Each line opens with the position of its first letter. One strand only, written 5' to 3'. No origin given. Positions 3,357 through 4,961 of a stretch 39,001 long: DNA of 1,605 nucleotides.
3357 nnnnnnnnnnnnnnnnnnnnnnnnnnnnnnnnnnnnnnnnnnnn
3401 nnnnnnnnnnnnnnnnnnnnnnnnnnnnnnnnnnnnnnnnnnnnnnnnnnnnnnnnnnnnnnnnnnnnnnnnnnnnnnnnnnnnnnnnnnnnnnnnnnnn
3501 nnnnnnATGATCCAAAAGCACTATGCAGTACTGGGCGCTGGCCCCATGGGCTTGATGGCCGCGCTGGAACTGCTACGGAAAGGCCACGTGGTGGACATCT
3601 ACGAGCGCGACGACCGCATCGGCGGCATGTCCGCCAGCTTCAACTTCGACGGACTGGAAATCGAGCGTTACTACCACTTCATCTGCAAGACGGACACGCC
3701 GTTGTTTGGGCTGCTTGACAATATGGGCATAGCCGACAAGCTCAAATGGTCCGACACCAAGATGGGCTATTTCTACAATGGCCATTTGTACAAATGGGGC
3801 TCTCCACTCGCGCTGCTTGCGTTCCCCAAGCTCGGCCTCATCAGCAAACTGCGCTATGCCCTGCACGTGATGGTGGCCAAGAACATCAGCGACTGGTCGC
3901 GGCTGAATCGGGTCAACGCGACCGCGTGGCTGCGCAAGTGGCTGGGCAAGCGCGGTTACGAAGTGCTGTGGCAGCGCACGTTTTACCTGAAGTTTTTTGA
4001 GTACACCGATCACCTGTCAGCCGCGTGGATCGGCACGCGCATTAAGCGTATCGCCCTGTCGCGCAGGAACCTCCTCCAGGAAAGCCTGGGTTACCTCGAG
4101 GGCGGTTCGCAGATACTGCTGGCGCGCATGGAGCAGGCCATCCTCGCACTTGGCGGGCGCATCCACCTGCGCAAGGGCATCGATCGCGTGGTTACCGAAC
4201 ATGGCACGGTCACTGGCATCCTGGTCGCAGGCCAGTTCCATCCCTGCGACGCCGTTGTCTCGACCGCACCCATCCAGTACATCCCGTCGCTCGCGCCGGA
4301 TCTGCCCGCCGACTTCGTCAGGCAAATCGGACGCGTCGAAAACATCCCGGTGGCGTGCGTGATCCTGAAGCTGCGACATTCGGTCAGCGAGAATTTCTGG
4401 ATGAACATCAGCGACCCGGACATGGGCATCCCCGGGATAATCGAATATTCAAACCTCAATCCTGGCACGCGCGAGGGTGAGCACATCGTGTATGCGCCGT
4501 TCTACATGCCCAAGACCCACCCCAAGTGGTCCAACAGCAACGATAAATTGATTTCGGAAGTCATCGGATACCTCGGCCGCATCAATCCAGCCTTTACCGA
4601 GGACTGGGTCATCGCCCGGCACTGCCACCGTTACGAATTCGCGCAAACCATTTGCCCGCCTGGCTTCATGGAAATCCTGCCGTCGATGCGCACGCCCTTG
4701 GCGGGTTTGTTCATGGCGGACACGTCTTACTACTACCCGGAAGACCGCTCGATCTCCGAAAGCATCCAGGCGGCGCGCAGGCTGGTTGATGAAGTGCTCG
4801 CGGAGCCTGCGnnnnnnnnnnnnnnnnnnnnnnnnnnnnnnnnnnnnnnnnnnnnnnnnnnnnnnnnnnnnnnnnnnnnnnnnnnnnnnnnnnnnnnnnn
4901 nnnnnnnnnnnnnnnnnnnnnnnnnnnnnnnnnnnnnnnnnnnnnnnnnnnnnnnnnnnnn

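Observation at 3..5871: Mycobacterial-type decaprenyl-phospho-arabinose (DPA) pathway operon in a Gram-negative LPS locus, extended by three extra tailoring genes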

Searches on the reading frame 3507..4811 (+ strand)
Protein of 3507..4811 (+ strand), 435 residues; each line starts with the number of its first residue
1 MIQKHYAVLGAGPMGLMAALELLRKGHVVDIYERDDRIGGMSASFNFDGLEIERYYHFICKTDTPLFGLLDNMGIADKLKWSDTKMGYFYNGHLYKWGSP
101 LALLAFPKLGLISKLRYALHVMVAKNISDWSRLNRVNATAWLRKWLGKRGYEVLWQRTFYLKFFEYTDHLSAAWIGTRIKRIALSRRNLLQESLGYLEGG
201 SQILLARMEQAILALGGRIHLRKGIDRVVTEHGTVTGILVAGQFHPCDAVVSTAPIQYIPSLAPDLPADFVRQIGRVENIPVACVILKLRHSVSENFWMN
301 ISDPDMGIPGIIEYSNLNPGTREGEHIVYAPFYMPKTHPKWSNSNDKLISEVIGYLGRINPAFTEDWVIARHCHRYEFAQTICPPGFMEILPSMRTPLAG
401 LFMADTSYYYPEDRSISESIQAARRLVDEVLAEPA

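Call 5: search_protein_families(library=pfam, proteins=[window:3507-4811:+], max_evalue=0.01)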
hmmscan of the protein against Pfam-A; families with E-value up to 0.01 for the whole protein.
window:3507-4811:+ (435 aa): 5 families
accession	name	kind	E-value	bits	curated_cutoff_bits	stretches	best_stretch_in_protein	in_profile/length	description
PF01593.30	Amino_oxidase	-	9.7e-33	114.5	19.8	1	15-426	3-438/443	Flavin containing amine oxidoreductase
PF13450.12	NAD_binding_8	-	9.6e-10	39.1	21.9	1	8-71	1-66/68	NAD(P)-binding Rossmann-like domain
PF01266.30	DAO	-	2.4e-09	37.6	27.9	1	6-254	2-202/353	FAD dependent oxidoreductase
PF03486.20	HI0933_like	-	0.00061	19.8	50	1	6-39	3-36/244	HI0933-like protein Rossmann domain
PF12831.13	FAD_oxidored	-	0.0011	18.8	27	1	8-44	4-40/416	FAD dependent oxidoreductase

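Call 6: search_protein_families(library=ncbifam, proteins=[window:3507-4811:+], max_evalue=0.01)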
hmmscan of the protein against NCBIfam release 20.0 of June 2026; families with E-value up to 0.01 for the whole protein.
window:3507-4811:+ (435 aa): 45 families (the best 25 are shown)
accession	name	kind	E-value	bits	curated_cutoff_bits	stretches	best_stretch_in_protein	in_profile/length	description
NF005560.0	PRK07233.1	equivalog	1.2e-154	515.3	252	1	6-432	3-430/435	hypothetical protein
NF005547.0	PRK07208.1-3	equivalog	1e-23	83.9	380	1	3-427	4-442/465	hypothetical protein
NF005548.0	PRK07208.1-4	equivalog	3.5e-22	78.7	389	1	3-353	3-371/488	hypothetical protein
TIGR03467.1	HpnE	equivalog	5.1e-17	62.3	283.05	1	7-404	2-402/430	hydroxysqualene dehydroxylase HpnE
NF005545.0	PRK07208.1-1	equivalog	1.9e-13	49.7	451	1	6-195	10-197/504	hypothetical protein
TIGR02732.1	zeta_caro_desat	equivalog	2.8e-12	46.3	622.15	1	7-293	3-321/474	9,9'-di-cis-zeta-carotene desaturase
TIGR02734.1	crtI_fam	subfamily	4.3e-11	42.2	238.1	2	7-51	2-46/504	phytoene desaturase family protein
NF005546.0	PRK07208.1-2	equivalog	1.2e-10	40.6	418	1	3-53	4-55/527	hypothetical protein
NF009410.0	PRK12771.1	subfamily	2.1e-08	33.2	516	1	4-41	139-176/566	NAD(P)-binding protein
NF045637.1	carotdesatCrtDProt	equivalog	3.1e-08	32.6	580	2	8-48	3-43/485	1-hydroxycarotenoid 3,4-desaturase CrtD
TIGR01317.1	GOGAT_sm_gam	subfamily_domain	5.7e-08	32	447.7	1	4-41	144-181/485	glutamate synthase small subunit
NF009454.0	PRK12814.1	equivalog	9.8e-07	27.5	916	1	4-41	194-231/657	putative NADPH-dependent glutamate synthase small subunit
TIGR02731.1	phytoene_desat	equivalog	2.9e-06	26.3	569.4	1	7-90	3-87/453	15-cis-phytoene desaturase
NF058655.1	CrtID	equivalog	3.4e-06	26.2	640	1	7-51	2-46/478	bifunctional phytoene desaturase/3,4-desaturase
NF008845.0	PRK11883.1-5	equivalog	1.3e-05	23.7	560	0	3-96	4-104/468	protoporphyrinogen oxidase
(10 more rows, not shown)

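Call 18: find_homologous_proteins(query=window:3507-4811:+, max_evalue=1e-10)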
Query window:3507-4811:+ (435 aa): 5998 proteins with E <= 1e-10 among 8000 candidates; the best 120 are listed.
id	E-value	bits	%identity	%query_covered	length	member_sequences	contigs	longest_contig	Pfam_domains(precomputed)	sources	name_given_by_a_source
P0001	0.0e+0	1017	100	100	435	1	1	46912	PF01266.31,PF01593.31,PF13450.13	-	-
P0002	9.3e-238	808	78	100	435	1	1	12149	PF01266.31,PF01593.31,PF13450.13,PF03486.21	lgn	-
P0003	4.0e-236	802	76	99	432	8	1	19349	PF01266.31,PF01593.31,PF13450.13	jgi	jgi:protoporphyrinogen oxidase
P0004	4.1e-235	799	77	100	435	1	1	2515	PF01266.31,PF01593.31,PF13450.13,PF03486.21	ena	-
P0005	8.4e-235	798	77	99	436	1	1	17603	PF01266.31,PF01593.31,PF13450.13,PF03486.21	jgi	jgi:protoporphyrinogen oxidase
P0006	1.8e-234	797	76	100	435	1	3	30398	PF01266.31,PF01593.31,PF13450.13,PF03486.21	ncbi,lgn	-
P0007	2.6e-232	790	75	99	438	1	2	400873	PF01266.31,PF01593.31,PF13450.13,PF03486.21,PF01494.26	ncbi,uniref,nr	ncbi:NAD(P)/FAD-dependent oxidoreductase [Dyella tabacisoli]|uniref:FAD-dependent oxidoreductase n=1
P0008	1.6e-231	787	77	97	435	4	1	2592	PF01266.31,PF01593.31,PF13450.13,PF03486.21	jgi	jgi:protoporphyrinogen oxidase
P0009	3.8e-231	786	75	99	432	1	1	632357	PF01266.31,PF01593.31,PF13450.13,PF03486.21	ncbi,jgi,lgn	ncbi:MAG TPA: NAD(P)/FAD-dependent oxidoreductase [Xanthomonadaceae bacterium]|jgi:protoporphyrinoge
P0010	1.9e-230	783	76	99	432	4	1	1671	PF01266.31,PF01593.31,PF13450.13,PF03486.21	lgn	-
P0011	4.9e-229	779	74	99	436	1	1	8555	PF01266.31,PF01593.31,PF13450.13,PF03486.21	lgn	-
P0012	7.4e-229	778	73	99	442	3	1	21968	PF01266.31,PF01593.31,PF13450.13,PF03486.21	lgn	-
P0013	4.4e-228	776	75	98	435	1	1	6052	PF01266.31,PF01593.31,PF13450.13,PF00070.34,PF03486.21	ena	-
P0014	9.5e-228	775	72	99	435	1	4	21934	PF01266.31,PF01593.31,PF13450.13,PF03486.21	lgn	-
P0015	1.4e-227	774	75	98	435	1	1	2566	PF01266.31,PF01593.31,PF13450.13,PF03486.21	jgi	jgi:protoporphyrinogen oxidase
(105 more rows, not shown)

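Call 23: find_encoding_contigs(protein=P0001, flank=10000, max_places=3)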
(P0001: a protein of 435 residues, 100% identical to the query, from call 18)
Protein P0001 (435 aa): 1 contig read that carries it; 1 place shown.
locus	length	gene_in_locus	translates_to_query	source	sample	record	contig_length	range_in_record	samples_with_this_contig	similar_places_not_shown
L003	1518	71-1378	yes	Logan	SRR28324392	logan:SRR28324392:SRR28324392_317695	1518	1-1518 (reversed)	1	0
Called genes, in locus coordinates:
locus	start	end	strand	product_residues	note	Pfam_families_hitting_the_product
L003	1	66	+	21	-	?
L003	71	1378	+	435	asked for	PF01266:DAO, PF13450:NAD_binding_8, PF01593:Amino_oxidase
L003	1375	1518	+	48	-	?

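Call 25: find_related_loci(query=A1, collection=genome_contigs, flank=10000)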
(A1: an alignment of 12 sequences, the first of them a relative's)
Query A1 (435 aa) in genome_contigs; peptide patterns used: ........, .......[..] (x = any residue, [..] = any of these).
472 stretches matched a pattern; 393 encode a relative of the query (tblastn E <= 1e-3); the best 80 are kept; 80 distinct loci.
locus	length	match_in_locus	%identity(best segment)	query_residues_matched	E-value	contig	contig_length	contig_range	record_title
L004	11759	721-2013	76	1-431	0e+0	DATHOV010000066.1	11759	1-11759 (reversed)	MAG TPA_asm: Lysobacteraceae bacterium isolate SMAG_U12693 k141_319359, whole genome shotgun sequence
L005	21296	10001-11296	75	1-432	0e+0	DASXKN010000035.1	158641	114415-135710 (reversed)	MAG TPA_asm: Lysobacteraceae bacterium isolate SMAG_U5277 k141_3001526, whole genome shotgun sequence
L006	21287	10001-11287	75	3-431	0e+0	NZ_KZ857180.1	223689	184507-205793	Dyella tabacisoli strain L4-6 L4-6_Scaffold08, whole genome shotgun sequence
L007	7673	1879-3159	75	1-427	0e+0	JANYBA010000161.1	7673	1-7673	MAG: Gammaproteobacteria bacterium isolate GL140_5_metabat_427_sub GL140_5_k141_1448077, whole genome shotgun sequence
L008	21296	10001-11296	73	3-434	0e+0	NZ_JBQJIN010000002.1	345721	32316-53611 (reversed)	Lysobacter sp. CA196 NODE_2_length_345721_cov_83.033102, whole genome shotgun sequence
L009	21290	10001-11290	73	3-432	0e+0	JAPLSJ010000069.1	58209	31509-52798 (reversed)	MAG: Arenimonas sp. isolate LacPavin_0920_WC90_MAG_70_12 LacPavin_0920_WC90_scaffold_1494343, whole genome shotgun seque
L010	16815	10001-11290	72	3-432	0e+0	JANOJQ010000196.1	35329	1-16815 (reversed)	MAG: Lysobacteraceae bacterium isolate VAR_48_metabat_170 VAR_48_k141_941842, whole genome shotgun sequence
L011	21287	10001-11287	72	3-431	0e+0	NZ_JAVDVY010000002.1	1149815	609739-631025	Lysobacter niastensis strain BE198 Ga0454543_02, whole genome shotgun sequence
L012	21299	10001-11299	72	3-435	0e+0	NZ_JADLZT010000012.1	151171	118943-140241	Lysobacter niastensis strain DSM 18481 Contig_12, whole genome shotgun sequence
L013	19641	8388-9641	75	3-420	0e+0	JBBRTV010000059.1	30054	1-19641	MAG: Burkholderiales bacterium isolate La2_metabat2.290 La2_metabat2.290_K_4167870L30054_cov_51.7868, whole genome shotg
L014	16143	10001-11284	73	4-433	0e+0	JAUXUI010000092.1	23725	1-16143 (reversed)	MAG: Lysobacteraceae bacterium isolate C15_concoct.bin.108 C15_k141_267481, whole genome shotgun sequence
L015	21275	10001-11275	72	2-426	0e+0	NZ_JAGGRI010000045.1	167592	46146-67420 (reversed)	Lysobacter sp. ISL-50 ISL50_46, whole genome shotgun sequence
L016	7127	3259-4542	73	4-433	0e+0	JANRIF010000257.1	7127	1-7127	MAG: Lysobacteraceae bacterium isolate bins.184 k141_3477113, whole genome shotgun sequence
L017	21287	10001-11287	71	3-431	0e+0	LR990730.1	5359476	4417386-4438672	Xanthomonas sp. LMG 31884 genome assembly, chromosome: LMG31884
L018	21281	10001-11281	70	6-432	0e+0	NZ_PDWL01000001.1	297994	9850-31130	Pseudoxanthomonas jiangsuensis strain DSM 22398 NODE_1_length_297994_cov_33.0019, whole genome shotgun sequence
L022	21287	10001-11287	71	3-431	0e+0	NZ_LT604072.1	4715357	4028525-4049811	Xanthomonas translucens pv. translucens DSM 18974 isolate peng1 chromosome I, complete sequence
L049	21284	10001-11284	68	4-431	0e+0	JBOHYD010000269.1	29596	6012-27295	MAG: Luteimonas sp. isolate H1-B1_metabat2.bin.14 k127_623863, whole genome shotgun sequence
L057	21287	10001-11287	66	2-432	0e+0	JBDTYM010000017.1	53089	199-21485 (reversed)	MAG: Dokdonella sp. isolate cluster4_bin.14 NODE_541_length_53089_cov_7.883942, whole genome shotgun sequence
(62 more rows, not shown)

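Call 29: search_solved_structures(query=window:3507-4811:+, max_evalue=0.01)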
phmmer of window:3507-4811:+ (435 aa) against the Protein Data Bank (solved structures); distinct sequences matched with E-value up to 0.01: 19.
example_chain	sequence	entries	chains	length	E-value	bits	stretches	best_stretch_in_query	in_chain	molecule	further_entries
3ka7_A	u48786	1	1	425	8.2e-10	41.4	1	7-254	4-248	Oxidoreductase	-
2yg7_A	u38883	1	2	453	3.1e-07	32.9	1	2-81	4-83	PUTRESCINE OXIDASE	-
2yg3_A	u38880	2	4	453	3.1e-07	32.9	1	2-81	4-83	PUTRESCINE OXIDASE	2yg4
2yg5_A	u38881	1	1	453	3.1e-07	32.9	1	2-81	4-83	PUTRESCINE OXIDASE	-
3rha_A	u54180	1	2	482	9.9e-07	31.2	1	4-86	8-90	Putrescine oxidase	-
3nrn_A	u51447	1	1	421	7.7e-06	28.3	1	7-235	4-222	uncharacterized protein PF1083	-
2yg6_A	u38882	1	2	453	7.7e-06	28.3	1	2-81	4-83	PUTRESCINE OXIDASE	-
2vdc_G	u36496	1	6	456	2.7e-05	26.5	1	7-54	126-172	GLUTAMATE SYNTHASE [NADPH] SMALL CHAIN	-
6s6s_G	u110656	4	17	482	3.1e-05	26.3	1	7-54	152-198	Glutamate synthase [NADPH] small chain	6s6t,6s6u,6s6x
1sez_A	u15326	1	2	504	5.4e-05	25.5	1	4-126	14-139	Protoporphyrinogen oxidase, mitochondrial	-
6f7v_A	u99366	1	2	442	5.8e-05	25.4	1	5-254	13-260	LkcE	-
6f32_A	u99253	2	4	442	7.4e-05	25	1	5-254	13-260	Amine oxidase LkcE | LkcE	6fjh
6f7l_A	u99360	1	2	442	7.4e-05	25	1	5-254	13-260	Amine oxidase LkcE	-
6wpu_A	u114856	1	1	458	0.00015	24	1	2-41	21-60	Flavin-containing monooxygenase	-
4rep_A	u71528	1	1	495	0.00017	23.9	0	4-52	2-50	Gamma-carotene desaturase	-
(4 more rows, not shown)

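Call 39: search_dna_similar(query=window:3507-4811:+, collection=plasmids, mode=protein, max_rows=25, max_evalue=1e-10)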
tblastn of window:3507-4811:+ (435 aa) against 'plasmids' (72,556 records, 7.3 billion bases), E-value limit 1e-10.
Records with a match: 10; places in all: 10; records where one place covers at least 80% of the query: 9.
Best place of each record, by identity: <60% 10.
By first word of the organism name: Rhizobium 4; Burkholderia 1; Agrobacterium 1; Rhodobacteraceae 1; Embleya 1; Methylomagnum 1; Aeromonas 1.
By predicted mobility (MOB-suite, as given by PLSDB): non-mobilizable 8; conjugative 1; mobilizable 1.
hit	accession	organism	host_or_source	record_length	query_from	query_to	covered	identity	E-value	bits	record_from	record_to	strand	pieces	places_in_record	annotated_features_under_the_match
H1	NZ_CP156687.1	Burkholderia stagnalis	Bacterial cells,soils collected in ...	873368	7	426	97%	49.8%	3e-130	421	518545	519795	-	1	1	NAD(P)/FAD-dependent oxidoreductase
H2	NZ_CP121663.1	Rhizobium sp. CB3090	Gliricidia sp.,cell culture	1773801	8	430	97%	46.1%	2e-133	431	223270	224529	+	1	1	record has no annotation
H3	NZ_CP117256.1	Rhizobium tumorigenes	Rubus sp.,pure bacterial culture,Aerial ...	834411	26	431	93%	45.3%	2e-122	399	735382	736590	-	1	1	NAD(P)/FAD-dependent oxidoreductase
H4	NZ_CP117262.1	Rhizobium tumorigenes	Rubus sp.,pure bacterial culture,Aerial ...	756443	26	431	93%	44.8%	2e-120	393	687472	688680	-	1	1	NAD(P)/FAD-dependent oxidoreductase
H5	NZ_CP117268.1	Rhizobium rhododendri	Rhododendron sp.,pure bacterial ...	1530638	26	430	93%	44.7%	3e-120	392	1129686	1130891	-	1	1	record has no annotation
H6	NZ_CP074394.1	Agrobacterium salinitolerans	Cotton,tiaaue sample,root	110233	26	430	93%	44.2%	9e-117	382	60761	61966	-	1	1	NAD(P)/FAD-dependent oxidoreductase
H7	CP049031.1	Rhodobacteraceae bacterium SC52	Apostichopus japonicus,pure ...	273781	26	426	92%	43.6%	4e-115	377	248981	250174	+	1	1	NAD(P)/FAD-dependent oxidoreductase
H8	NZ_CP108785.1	Embleya sp. NBC_00888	-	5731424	8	424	96%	29.9%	1e-57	211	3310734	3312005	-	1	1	none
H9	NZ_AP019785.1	Methylomagnum ishizawai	-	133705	1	430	99%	23.4%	7e-11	72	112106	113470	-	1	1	NAD(P)/FAD-dependent oxidoreductase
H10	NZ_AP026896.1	Aeromonas caviae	Microbe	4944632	3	304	69%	27.2%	6e-14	82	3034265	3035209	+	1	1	none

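Call 40: get_annotated_region(hit=H1, flank=9000)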
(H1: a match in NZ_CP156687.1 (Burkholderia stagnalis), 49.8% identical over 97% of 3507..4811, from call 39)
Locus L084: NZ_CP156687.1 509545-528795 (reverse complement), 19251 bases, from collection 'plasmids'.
description: Burkholderia stagnalis strain YJ-2 plasmid plas2, complete sequence
organism: Burkholderia stagnalis (NCBI taxid 1503054)
taxonomy: Bacteria; Pseudomonadota; Betaproteobacteria; Burkholderiales; Burkholderiaceae; Burkholderia; Burkholderia stagnalis
host: -; source: Bacterial cells,soils collected in Guangdong Province, China; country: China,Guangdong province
typing (MOB-suite, as given by PLSDB): non-mobilizable
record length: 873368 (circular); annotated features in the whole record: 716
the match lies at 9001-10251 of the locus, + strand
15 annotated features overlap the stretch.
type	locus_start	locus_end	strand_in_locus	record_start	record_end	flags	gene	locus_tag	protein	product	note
CDS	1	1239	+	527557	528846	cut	-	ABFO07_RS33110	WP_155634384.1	nucleotide disphospho-sugar-binding domain-containing protein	-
CDS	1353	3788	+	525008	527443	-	-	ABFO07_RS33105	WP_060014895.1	hypothetical protein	-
CDS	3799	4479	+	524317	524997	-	-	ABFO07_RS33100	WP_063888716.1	class I SAM-dependent methyltransferase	-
CDS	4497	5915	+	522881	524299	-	-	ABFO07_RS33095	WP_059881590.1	UbiA family prenyltransferase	-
CDS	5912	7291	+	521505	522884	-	-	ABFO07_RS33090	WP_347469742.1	FAD-binding oxidoreductase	-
CDS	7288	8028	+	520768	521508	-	-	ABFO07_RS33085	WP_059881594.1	SDR family oxidoreductase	-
CDS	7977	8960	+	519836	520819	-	-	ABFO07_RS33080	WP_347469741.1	SDR family oxidoreductase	-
CDS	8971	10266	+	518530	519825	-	-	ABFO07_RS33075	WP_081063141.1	NAD(P)/FAD-dependent oxidoreductase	-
CDS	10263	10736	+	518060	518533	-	-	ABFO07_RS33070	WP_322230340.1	GtrA family protein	GO:0000271 - polysaccharide biosynthetic process [Evidence IEA]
CDS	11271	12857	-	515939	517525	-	-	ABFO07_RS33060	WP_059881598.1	glycosyl hydrolase family 18 protein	GO:0005975 - carbohydrate metabolic process [Evidence IEA]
CDS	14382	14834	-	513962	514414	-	fabZ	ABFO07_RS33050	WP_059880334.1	3-hydroxyacyl-ACP dehydratase FabZ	-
CDS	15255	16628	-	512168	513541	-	-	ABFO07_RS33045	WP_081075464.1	ATP-binding protein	-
CDS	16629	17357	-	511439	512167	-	-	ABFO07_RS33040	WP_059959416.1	response regulator transcription factor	GO:0000160 - phosphorelay signal transduction system [Evidence IEA]; GO:0006355 - regulation of DNA-templated ...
CDS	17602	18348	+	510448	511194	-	-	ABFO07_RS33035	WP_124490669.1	MipA/OmpV family protein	-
CDS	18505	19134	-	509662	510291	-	-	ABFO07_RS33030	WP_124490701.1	TetR/AcrR family transcriptional regulator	-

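Call 41: get_annotated_region(hit=H6, flank=9000)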
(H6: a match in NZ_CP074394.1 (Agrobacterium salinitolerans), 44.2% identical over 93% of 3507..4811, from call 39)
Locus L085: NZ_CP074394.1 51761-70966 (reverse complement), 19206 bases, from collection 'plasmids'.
description: Agrobacterium salinitolerans strain DG3-1 plasmid pDG3-1a, complete sequence
organism: Agrobacterium salinitolerans (NCBI taxid 1183413)
taxonomy: Bacteria; Pseudomonadota; Alphaproteobacteria; Hyphomicrobiales; Rhizobiaceae; Agrobacterium; Agrobacterium salinitolerans
host: -; source: Cotton,tiaaue sample,root; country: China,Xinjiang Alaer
typing (MOB-suite, as given by PLSDB): conjugative; relaxase MOBP; mating-pair formation MPF_T
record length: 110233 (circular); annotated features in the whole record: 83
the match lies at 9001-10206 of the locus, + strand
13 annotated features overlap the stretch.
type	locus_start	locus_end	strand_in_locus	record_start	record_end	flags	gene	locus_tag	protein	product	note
CDS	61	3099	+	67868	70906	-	-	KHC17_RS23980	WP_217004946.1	glycosyltransferase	-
CDS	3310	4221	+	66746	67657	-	-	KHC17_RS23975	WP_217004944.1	class I SAM-dependent methyltransferase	-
CDS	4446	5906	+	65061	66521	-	-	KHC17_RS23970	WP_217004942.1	UbiA family prenyltransferase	-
CDS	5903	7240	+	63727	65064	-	-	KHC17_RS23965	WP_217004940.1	FAD-binding oxidoreductase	-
CDS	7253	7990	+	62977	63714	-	-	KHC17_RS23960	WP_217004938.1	SDR family NAD(P)-dependent oxidoreductase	-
CDS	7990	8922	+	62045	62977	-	-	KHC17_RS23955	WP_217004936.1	NAD-dependent epimerase/dehydratase family protein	-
CDS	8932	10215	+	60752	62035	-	-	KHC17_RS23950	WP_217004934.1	NAD(P)/FAD-dependent oxidoreductase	-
CDS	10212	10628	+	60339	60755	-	-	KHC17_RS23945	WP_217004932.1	GtrA family protein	-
CDS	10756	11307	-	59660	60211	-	-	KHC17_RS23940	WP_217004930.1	hypothetical protein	-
CDS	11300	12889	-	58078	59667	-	-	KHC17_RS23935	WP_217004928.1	hypothetical protein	-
CDS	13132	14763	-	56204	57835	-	-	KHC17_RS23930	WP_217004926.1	hypothetical protein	-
CDS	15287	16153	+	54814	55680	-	-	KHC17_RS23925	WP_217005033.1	IS3 family transposase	-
CDS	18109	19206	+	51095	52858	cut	-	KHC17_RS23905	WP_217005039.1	ABC transporter ATP-binding protein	-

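Call 42: get_annotated_region(hit=H7, flank=9000)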
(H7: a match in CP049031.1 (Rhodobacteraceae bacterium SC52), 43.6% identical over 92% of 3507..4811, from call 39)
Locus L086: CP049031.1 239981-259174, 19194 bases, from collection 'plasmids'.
description: Rhodobacteraceae bacterium SC52 plasmid pSC52_3, complete sequence
organism: Rhodobacteraceae bacterium SC52 (NCBI taxid 2745590)
taxonomy: Bacteria; Pseudomonadota; Alphaproteobacteria; Rhodobacterales; Paracoccaceae; ; Rhodobacteraceae bacterium SC52
host: -; source: Apostichopus japonicus,pure culture,Intestine content; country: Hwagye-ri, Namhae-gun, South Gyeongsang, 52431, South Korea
typing (MOB-suite, as given by PLSDB): non-mobilizable
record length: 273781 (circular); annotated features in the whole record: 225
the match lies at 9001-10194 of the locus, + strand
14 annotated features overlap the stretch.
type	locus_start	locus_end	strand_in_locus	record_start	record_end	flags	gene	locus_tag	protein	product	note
CDS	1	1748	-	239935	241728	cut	-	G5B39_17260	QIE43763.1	ABC transporter ATP-binding protein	-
CDS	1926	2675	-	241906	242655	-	-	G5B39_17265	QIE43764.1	hypothetical protein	-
CDS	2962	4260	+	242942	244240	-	-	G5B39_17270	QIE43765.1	hypothetical protein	-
CDS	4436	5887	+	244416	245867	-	-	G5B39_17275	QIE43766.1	UbiA family prenyltransferase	-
CDS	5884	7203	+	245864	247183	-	-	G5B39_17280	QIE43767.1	FAD-binding oxidoreductase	-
CDS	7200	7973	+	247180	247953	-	-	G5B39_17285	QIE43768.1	SDR family NAD(P)-dependent oxidoreductase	-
CDS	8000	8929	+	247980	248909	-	-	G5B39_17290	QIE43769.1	NAD-dependent epimerase/dehydratase family protein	-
CDS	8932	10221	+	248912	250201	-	-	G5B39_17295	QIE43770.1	NAD(P)/FAD-dependent oxidoreductase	-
CDS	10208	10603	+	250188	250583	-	-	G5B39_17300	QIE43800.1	GtrA family protein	-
CDS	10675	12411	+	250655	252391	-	-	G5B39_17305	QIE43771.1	hypothetical protein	-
CDS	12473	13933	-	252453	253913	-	-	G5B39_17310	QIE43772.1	glycosyltransferase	-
CDS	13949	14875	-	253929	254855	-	-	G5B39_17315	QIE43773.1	NAD-dependent epimerase/dehydratase family protein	-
CDS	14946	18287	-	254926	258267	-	-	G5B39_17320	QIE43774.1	glycosyltransferase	-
CDS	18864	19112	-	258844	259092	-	-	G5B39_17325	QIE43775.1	hypothetical protein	-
